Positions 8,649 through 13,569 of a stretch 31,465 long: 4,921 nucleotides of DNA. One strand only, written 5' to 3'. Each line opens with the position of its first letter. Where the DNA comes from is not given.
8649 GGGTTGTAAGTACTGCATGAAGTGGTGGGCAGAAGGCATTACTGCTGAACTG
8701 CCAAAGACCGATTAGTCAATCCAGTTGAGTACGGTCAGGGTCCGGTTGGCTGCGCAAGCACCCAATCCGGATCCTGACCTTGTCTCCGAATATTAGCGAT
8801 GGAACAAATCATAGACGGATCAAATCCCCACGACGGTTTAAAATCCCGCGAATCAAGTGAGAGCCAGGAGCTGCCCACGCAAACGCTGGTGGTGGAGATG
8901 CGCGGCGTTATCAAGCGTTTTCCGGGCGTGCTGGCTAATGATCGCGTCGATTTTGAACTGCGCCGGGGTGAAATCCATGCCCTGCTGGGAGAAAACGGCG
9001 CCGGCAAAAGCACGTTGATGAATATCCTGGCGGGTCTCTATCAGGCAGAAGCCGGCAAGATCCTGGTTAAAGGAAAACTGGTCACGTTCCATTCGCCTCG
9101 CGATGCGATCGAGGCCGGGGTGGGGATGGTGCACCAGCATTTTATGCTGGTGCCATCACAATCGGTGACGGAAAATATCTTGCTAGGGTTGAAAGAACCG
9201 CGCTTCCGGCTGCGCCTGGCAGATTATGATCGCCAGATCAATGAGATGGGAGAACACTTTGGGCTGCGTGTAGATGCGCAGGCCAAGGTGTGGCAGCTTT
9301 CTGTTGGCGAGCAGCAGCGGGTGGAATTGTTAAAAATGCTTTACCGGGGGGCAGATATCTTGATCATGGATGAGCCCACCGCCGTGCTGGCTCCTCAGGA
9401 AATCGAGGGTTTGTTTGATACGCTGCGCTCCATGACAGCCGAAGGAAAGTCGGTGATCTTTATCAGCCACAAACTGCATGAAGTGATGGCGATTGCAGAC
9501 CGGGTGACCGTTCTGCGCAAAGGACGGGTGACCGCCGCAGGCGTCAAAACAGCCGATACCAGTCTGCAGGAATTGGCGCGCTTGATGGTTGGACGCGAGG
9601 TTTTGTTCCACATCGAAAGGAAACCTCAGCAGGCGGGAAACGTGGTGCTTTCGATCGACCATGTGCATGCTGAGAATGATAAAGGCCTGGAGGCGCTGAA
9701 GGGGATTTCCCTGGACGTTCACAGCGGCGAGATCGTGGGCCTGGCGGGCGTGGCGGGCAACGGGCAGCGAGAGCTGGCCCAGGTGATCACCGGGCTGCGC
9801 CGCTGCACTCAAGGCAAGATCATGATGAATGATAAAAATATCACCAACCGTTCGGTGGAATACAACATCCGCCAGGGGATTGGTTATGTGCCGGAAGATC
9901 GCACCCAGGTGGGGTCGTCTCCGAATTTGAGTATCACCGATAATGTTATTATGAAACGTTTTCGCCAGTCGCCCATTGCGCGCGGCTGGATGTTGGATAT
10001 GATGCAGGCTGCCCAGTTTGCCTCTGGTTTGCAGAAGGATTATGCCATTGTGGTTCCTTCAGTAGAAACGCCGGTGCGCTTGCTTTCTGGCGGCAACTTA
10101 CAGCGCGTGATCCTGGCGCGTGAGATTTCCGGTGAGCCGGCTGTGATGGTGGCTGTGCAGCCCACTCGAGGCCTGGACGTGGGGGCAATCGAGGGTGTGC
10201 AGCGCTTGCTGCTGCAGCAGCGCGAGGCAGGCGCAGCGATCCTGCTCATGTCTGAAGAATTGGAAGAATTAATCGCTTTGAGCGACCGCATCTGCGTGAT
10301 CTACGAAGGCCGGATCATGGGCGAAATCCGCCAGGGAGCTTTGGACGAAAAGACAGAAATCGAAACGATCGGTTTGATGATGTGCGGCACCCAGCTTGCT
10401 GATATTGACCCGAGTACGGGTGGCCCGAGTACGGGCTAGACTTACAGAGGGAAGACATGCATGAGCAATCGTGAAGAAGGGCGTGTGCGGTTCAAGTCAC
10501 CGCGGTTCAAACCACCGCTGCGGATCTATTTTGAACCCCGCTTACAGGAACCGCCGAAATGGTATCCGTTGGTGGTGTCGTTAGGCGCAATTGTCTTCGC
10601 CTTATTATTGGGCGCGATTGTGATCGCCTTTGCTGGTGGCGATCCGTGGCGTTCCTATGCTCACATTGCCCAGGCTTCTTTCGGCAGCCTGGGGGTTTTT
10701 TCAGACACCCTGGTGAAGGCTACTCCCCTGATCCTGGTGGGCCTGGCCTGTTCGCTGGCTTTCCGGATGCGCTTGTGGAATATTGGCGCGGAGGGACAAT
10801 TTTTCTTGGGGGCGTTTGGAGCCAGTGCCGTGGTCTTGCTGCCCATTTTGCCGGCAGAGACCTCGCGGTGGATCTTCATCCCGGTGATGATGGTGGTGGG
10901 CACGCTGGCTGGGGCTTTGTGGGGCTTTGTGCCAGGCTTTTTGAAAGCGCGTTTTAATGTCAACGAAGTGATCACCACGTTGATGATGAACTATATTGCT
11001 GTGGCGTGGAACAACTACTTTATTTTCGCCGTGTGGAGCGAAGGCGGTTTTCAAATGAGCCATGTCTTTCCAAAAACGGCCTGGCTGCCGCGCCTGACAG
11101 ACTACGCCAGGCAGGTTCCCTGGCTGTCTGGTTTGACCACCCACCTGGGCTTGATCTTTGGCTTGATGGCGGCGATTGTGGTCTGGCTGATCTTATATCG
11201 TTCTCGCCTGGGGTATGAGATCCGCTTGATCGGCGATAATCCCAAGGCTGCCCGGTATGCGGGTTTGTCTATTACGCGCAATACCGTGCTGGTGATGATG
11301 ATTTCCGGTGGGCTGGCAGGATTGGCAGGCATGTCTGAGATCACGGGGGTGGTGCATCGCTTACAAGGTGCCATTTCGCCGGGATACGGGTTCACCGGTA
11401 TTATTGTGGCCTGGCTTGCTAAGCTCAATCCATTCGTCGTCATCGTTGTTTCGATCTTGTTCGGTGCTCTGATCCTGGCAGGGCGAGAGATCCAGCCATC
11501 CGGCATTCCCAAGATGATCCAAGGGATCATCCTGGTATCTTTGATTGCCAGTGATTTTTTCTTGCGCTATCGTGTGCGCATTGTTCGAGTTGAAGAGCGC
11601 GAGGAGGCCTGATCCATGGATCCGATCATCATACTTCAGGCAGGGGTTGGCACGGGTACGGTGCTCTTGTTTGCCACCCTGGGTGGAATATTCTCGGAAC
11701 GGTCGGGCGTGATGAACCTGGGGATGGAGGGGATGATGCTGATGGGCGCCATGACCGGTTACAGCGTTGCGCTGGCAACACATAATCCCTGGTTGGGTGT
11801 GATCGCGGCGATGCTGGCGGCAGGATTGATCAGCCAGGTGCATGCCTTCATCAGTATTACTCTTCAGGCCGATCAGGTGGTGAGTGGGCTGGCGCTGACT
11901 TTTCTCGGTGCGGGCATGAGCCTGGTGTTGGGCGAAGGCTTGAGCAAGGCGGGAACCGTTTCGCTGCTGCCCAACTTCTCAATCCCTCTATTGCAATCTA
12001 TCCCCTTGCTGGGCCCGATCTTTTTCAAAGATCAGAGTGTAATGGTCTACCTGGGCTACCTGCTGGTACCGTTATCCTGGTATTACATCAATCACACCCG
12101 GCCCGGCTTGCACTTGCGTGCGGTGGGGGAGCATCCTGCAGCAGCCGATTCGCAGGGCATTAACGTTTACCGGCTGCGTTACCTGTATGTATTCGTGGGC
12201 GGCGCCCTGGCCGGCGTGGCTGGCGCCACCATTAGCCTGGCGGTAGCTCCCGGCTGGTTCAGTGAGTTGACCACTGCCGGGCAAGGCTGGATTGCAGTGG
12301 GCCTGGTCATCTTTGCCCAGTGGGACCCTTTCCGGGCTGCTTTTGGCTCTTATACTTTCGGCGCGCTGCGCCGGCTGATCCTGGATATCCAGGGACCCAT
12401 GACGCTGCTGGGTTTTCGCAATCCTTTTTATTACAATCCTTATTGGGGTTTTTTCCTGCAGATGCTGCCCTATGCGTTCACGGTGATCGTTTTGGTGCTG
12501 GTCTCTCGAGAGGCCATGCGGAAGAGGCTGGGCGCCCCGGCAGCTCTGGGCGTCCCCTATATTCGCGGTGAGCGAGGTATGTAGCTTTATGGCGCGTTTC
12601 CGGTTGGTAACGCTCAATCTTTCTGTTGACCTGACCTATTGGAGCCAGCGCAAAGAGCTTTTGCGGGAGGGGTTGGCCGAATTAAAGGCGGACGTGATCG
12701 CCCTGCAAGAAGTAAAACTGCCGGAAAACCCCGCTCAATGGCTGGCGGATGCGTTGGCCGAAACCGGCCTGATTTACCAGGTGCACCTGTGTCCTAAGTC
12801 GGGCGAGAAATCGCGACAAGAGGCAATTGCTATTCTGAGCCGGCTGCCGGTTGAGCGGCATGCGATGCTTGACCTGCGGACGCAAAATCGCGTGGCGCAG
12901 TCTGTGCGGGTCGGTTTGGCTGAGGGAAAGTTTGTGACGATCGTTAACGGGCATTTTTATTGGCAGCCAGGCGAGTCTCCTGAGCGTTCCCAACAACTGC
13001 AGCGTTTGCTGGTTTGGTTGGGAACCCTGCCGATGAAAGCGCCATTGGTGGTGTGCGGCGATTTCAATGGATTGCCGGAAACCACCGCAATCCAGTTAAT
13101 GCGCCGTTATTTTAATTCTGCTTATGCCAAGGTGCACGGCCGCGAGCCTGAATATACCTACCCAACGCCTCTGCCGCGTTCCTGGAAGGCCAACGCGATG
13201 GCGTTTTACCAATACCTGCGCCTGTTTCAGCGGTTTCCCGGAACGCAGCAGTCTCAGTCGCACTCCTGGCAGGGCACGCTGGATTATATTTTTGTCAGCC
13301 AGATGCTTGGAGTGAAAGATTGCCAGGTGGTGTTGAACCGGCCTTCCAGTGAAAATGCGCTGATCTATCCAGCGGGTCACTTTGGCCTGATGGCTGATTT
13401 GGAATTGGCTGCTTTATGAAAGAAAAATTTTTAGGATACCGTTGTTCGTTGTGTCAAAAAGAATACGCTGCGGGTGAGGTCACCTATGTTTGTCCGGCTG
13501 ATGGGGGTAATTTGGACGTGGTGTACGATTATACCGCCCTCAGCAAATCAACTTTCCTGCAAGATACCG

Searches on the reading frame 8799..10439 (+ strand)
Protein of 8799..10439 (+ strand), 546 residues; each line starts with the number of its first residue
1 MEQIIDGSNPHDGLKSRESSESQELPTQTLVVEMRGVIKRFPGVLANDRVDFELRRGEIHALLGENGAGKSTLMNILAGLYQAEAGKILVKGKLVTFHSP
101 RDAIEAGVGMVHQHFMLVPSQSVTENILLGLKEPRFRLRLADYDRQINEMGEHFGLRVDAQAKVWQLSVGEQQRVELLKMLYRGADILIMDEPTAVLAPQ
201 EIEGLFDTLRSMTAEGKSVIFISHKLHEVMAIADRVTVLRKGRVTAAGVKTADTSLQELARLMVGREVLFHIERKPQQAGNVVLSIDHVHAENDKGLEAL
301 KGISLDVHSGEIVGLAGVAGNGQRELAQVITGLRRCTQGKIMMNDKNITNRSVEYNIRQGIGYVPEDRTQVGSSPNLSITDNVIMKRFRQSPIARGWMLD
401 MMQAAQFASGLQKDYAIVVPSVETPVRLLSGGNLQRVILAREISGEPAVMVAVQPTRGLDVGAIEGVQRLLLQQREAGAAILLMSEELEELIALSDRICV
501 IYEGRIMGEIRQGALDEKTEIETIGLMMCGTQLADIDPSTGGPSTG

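Call 4: search_protein_families(library=pfam, proteins=[window:8799-10439:+])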
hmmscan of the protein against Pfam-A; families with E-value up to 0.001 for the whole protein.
window:8799-10439:+ (546 aa): 3 families
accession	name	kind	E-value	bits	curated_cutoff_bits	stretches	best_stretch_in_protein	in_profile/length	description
PF00005.33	ABC_tran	-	4.3e-51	173.6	25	2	49-195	3-137/137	ABC transporter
PF13304.12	AAA_21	-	6.5e-09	36.7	27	0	59-147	1-83/304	AAA domain, putative AbiEii toxin, Type IV TA system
PF03193.22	RsgA_GTPase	-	0.00042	20.6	30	0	54-88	104-137/174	RsgA GTPase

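Call 5: search_protein_families(library=ncbifam, proteins=[window:8799-10439:+])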
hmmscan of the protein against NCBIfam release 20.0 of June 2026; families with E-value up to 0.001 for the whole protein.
window:8799-10439:+ (546 aa): 189 families (the best 25 are shown)
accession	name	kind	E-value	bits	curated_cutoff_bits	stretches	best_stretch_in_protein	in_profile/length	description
NF047930.1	ABC_ATP_B6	equivalog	6.4e-140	467.1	670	1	31-529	2-509/510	putative B6 ABC transporter ATP-binding protein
NF008442.0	PRK11288.1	equivalog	4.7e-120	401.3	689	1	30-521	6-492/504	L-arabinose ABC transporter ATP-binding protein AraG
NF040905.2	GguA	equivalog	7e-111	371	810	1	32-515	2-491/500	multiple monosaccharide ABC transporter ATP-binding protein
NF010069.0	PRK13549.1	equivalog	1.3e-110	370.3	699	1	29-517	3-494/513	xylose ABC transporter ATP-binding protein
NF041861.1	YtfR_transport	equivalog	3.2e-109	365.6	850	1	32-524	2-490/492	galactofuranose ABC transporter, ATP-binding protein YtfR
NF007253.0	PRK09700.1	equivalog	4.8e-106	355.4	772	1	30-520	4-499/510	D-allose ABC transporter ATP-binding protein AlsA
NF011967.0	PRK15439.1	equivalog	1.6e-105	353.4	586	1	28-516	8-491/510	autoinducer 2 ABC transporter ATP-binding protein LsrA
NF008030.0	PRK10762.1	equivalog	5.6e-105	351.9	745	1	31-514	4-481/501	ribose ABC transporter ATP-binding protein RbsA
NF008215.0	PRK10982.1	equivalog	3.7e-102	342.5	828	1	27-511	9-489/506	galactose/methyl galactoside ABC transporter ATP-binding protein MglA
TIGR02633.1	xylG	equivalog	5e-96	322.1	723.65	1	32-515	2-490/500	D-xylose ABC transporter ATP-binding protein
TIGR01188.1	drrA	subfamily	1.8e-57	194.9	312.45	2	39-250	1-208/302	daunorubicin resistance ABC transporter, ATP-binding protein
TIGR04521.1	ECF_ATPase_2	equivalog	1.4e-55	188.3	330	3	48-250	22-229/279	energy-coupling factor transporter ATPase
TIGR02315.1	ABC_phnC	equivalog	3.2e-55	187.2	266.1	2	32-248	2-228/243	phosphonate ABC transporter ATP-binding protein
TIGR02857.1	CydD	equivalog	1.2e-54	186.1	435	2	17-238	306-528/529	thiol reductant ABC exporter subunit CydD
NF040840.2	tungstate_WtpC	equivalog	2.8e-54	184.7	440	2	49-249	18-214/347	tungstate ABC transporter ATP-binding protein WtpC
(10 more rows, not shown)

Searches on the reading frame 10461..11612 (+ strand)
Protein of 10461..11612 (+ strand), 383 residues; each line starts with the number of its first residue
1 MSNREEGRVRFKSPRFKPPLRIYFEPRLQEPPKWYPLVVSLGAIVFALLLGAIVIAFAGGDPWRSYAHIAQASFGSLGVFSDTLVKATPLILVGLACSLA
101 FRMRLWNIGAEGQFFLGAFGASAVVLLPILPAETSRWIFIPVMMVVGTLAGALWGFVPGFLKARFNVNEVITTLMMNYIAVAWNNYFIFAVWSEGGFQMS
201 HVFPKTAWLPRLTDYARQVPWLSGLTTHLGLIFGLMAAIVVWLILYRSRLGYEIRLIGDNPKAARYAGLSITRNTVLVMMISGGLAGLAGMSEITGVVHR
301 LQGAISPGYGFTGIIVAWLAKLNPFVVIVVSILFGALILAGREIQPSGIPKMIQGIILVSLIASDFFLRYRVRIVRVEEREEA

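Call 95: search_protein_families(library=pfam, proteins=[window:10461-11612:+], max_evalue=0.00001)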
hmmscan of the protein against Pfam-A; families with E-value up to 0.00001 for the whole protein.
window:10461-11612:+ (383 aa): 1 family
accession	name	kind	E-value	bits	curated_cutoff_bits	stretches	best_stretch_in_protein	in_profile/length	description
PF02653.21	BPD_transp_2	-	3.2e-43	148.2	26.8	1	81-359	3-266/269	Branched-chain amino acid transport system / permease component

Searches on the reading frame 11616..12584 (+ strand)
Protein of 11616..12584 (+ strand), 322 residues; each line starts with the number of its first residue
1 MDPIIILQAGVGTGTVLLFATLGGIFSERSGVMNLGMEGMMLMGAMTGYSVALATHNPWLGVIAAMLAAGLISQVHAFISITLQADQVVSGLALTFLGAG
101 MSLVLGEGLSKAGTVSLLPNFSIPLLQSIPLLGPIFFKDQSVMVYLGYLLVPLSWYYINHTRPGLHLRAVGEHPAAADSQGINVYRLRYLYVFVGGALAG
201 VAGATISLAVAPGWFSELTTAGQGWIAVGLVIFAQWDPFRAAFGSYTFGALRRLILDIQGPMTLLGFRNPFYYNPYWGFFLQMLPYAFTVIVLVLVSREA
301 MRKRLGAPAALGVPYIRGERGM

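Call 95: search_protein_families(library=pfam, proteins=[window:11616-12584:+], max_evalue=0.00001)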
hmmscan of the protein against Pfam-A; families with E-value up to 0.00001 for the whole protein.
window:11616-12584:+ (322 aa): 1 family
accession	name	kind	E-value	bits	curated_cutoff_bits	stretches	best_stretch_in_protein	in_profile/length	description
PF02653.21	BPD_transp_2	-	1.4e-34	119.9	26.8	1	10-259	5-250/269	Branched-chain amino acid transport system / permease component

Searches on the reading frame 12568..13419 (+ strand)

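Call 4: search_protein_families(library=pfam, proteins=[window:12568-13419:+])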
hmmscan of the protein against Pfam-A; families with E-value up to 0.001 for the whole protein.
window:12568-13419:+ (283 aa): 1 family
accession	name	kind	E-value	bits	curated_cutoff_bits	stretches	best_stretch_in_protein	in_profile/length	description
PF03372.29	Exo_endo_phos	-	8.4e-23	81.7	24.5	1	15-259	2-218/225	Endonuclease/Exonuclease/phosphatase family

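Call 5: search_protein_families(library=ncbifam, proteins=[window:12568-13419:+])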
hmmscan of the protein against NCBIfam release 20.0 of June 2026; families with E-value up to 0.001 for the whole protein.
window:12568-13419:+ (283 aa): 3 families
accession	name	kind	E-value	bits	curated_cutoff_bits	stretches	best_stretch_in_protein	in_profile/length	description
TIGR00633.1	xth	equivalog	2.8e-05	23.8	99.05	1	32-171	19-155/255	exodeoxyribonuclease III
TIGR00195.1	exoDNase_III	equivalog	7.2e-05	22.5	182.55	1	33-176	19-157/254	exodeoxyribonuclease III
NF033681.1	ExeM_NucH_DNase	subfamily_domain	0.00012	21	300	0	138-247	414-494/546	ExeM/NucH family extracellular endonuclease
